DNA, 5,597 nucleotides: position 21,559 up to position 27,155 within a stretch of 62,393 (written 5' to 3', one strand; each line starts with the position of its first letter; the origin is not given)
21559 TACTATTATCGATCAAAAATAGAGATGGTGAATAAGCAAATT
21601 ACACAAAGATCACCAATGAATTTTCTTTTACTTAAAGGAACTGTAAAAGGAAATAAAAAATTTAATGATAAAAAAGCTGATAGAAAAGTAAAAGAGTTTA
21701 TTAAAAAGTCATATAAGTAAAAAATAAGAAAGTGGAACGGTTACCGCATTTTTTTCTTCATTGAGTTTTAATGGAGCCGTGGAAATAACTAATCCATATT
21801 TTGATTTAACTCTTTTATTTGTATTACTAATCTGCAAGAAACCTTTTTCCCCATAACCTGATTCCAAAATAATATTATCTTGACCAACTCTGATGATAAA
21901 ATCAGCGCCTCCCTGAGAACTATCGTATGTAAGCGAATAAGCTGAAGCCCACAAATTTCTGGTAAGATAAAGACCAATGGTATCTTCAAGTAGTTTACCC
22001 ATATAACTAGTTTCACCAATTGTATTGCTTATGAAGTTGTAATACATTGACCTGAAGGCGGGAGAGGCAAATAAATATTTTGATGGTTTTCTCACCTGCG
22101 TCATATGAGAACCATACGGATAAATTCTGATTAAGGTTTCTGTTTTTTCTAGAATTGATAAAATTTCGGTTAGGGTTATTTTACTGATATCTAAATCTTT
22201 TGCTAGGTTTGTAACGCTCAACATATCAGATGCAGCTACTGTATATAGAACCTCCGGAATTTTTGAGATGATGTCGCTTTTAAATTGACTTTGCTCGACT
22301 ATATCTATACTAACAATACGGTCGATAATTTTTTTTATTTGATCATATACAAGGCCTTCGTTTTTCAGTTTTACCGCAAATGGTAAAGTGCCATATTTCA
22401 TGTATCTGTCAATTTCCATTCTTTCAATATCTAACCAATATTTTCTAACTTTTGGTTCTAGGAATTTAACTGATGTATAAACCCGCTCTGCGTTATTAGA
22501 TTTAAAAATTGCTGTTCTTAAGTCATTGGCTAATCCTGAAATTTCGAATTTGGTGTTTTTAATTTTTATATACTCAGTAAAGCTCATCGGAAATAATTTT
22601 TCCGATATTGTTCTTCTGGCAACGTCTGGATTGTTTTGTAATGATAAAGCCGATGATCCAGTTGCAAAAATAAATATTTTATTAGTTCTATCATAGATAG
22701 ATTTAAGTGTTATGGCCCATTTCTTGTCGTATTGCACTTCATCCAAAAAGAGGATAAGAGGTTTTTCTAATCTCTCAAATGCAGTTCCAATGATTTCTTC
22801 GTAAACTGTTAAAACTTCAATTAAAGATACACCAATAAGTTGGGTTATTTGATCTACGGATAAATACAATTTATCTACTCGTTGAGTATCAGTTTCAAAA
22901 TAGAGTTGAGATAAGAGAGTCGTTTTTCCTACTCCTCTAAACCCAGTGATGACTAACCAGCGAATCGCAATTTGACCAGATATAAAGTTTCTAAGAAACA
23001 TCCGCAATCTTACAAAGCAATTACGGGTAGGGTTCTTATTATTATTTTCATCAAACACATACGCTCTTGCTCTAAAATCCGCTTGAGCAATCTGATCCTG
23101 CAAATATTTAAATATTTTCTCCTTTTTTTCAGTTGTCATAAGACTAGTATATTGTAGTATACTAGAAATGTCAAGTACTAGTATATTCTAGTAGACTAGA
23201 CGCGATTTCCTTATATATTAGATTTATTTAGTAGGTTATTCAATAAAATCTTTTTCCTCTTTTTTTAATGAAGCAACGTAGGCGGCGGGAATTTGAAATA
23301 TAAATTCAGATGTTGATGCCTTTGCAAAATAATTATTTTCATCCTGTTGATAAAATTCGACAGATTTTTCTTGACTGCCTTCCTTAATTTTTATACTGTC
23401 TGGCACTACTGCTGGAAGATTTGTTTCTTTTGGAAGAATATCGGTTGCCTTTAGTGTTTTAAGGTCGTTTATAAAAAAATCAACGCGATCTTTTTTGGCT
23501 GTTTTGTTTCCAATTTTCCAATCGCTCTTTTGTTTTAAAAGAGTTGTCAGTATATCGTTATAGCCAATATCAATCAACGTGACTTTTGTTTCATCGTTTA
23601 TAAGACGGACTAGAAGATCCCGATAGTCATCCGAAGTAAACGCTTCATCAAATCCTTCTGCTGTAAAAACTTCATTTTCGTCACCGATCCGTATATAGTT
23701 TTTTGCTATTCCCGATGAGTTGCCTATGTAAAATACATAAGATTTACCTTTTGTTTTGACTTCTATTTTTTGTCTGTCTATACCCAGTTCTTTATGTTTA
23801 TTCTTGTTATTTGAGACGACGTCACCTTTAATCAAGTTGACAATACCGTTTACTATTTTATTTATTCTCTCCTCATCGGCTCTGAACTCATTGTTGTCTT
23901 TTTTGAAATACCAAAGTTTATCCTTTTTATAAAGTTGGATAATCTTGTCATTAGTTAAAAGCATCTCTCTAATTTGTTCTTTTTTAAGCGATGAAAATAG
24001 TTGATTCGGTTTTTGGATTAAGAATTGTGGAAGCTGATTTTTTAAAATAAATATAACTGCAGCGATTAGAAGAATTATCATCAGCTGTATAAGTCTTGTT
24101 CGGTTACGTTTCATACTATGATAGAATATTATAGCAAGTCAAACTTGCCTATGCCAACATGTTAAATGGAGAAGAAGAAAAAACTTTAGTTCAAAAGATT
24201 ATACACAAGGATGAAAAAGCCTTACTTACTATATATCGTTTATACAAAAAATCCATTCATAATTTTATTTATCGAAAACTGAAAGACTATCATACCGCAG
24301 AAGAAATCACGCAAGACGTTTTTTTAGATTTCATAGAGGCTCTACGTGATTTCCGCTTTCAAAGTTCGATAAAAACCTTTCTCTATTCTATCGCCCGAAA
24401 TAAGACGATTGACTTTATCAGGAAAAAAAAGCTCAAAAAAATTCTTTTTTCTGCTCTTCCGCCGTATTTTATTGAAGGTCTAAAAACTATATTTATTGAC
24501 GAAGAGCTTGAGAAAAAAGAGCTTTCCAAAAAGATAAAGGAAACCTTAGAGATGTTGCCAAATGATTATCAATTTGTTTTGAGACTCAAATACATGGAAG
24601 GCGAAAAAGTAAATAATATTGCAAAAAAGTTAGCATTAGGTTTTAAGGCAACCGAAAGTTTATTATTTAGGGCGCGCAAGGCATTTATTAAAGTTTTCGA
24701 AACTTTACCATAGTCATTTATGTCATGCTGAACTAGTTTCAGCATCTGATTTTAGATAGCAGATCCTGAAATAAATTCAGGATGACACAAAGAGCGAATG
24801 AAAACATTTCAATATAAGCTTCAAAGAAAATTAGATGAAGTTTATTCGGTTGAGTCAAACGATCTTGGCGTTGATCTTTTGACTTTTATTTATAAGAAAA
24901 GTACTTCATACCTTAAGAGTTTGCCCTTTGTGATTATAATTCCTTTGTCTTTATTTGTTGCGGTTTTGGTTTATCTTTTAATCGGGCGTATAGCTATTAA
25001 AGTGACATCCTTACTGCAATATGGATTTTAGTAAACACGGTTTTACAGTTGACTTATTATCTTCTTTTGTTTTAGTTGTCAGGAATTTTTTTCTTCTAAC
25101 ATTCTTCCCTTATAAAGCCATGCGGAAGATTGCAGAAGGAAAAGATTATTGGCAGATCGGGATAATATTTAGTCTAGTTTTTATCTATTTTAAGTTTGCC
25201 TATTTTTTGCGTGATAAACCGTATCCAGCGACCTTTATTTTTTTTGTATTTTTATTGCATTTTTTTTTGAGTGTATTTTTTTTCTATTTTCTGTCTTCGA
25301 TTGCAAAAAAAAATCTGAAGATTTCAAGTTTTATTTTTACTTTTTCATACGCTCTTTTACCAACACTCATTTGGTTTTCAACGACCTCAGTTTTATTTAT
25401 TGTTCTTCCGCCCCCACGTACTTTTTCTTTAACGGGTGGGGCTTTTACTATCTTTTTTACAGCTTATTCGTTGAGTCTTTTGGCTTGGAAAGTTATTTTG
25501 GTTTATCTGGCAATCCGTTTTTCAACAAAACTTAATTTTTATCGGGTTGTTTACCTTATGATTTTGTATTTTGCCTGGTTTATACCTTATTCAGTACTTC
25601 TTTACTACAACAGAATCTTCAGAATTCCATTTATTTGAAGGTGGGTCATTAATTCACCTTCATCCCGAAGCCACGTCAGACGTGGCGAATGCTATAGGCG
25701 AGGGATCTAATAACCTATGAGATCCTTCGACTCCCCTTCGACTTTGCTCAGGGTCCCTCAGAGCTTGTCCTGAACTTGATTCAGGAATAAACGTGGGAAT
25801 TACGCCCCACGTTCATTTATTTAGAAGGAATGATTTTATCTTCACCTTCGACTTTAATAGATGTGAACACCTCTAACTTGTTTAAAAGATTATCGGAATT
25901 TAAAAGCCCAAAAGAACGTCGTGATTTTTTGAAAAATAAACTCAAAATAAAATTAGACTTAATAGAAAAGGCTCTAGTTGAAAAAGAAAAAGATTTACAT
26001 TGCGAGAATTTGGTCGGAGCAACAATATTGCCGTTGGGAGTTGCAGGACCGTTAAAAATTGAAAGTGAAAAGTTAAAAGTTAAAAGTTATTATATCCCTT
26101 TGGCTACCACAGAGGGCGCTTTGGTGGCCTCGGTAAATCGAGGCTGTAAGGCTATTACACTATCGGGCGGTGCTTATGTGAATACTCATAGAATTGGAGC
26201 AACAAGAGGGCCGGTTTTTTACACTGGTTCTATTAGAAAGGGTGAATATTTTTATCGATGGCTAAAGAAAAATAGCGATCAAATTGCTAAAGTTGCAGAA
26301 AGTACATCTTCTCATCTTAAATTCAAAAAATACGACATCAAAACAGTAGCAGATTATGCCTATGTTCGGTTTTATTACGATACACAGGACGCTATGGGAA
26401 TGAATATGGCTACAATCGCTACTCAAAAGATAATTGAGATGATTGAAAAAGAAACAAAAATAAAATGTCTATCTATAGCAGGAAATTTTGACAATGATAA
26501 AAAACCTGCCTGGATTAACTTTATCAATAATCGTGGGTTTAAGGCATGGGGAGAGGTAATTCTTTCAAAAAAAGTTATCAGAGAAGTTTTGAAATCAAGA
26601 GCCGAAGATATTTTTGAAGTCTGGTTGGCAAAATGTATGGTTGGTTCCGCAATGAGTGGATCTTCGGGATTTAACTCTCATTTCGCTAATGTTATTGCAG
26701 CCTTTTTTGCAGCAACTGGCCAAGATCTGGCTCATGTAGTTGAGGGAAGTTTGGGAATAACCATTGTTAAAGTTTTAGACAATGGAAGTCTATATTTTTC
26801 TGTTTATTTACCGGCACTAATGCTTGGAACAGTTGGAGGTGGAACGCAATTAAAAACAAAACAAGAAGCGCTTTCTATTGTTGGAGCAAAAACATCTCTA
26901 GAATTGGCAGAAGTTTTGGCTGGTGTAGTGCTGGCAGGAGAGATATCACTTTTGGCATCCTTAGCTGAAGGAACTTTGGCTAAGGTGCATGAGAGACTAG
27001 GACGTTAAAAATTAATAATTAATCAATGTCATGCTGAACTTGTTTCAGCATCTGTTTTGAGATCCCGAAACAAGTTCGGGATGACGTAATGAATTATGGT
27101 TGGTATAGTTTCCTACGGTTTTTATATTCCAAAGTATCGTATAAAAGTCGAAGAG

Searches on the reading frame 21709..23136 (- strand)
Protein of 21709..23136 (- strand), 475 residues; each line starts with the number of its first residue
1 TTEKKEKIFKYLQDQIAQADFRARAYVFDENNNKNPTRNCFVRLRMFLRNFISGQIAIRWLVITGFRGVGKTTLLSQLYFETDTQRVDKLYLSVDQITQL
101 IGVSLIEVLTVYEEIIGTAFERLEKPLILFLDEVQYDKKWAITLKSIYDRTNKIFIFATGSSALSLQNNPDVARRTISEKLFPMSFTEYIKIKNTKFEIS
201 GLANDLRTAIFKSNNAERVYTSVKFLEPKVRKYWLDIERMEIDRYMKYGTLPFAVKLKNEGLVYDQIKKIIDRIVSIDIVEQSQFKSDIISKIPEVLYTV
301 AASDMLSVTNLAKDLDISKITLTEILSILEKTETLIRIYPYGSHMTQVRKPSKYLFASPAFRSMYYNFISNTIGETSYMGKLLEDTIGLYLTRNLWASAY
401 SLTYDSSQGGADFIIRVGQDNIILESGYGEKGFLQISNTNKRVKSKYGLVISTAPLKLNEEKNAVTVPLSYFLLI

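Call 57: search_protein_families(library=pfam, proteins=[window:21709-23136:-], max_evalue=0.00001)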
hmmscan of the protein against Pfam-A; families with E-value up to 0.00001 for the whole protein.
window:21709-23136:- (475 aa): 2 families
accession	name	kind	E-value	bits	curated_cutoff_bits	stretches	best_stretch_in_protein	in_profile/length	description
PF13173.12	AAA_14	-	2.3e-24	86.3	27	1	60-189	4-128/129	AAA domain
PF13635.12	DUF4143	-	1.1e-06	28.9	28.1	1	303-425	28-156/160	Domain of unknown function (DUF4143)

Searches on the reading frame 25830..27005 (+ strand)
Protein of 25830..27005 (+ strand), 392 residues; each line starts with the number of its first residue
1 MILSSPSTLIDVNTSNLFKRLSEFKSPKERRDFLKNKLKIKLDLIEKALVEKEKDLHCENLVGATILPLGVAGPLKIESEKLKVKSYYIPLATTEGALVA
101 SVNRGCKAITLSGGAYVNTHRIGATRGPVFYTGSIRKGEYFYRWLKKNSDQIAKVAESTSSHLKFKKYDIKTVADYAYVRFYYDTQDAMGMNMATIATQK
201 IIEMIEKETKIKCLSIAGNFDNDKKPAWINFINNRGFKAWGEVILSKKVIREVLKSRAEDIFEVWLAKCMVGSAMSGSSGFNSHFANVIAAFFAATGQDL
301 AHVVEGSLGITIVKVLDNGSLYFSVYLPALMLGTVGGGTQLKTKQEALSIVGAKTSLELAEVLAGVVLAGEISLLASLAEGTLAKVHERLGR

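Call 57: search_protein_families(library=pfam, proteins=[window:25830-27005:+], max_evalue=0.00001)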
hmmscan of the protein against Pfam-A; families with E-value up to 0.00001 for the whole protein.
window:25830-27005:+ (392 aa): 1 family
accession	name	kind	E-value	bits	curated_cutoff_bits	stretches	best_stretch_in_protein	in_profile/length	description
PF00368.23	HMG-CoA_red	-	7.9e-112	374.3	27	1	27-392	2-368/368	Hydroxymethylglutaryl-coenzyme A reductase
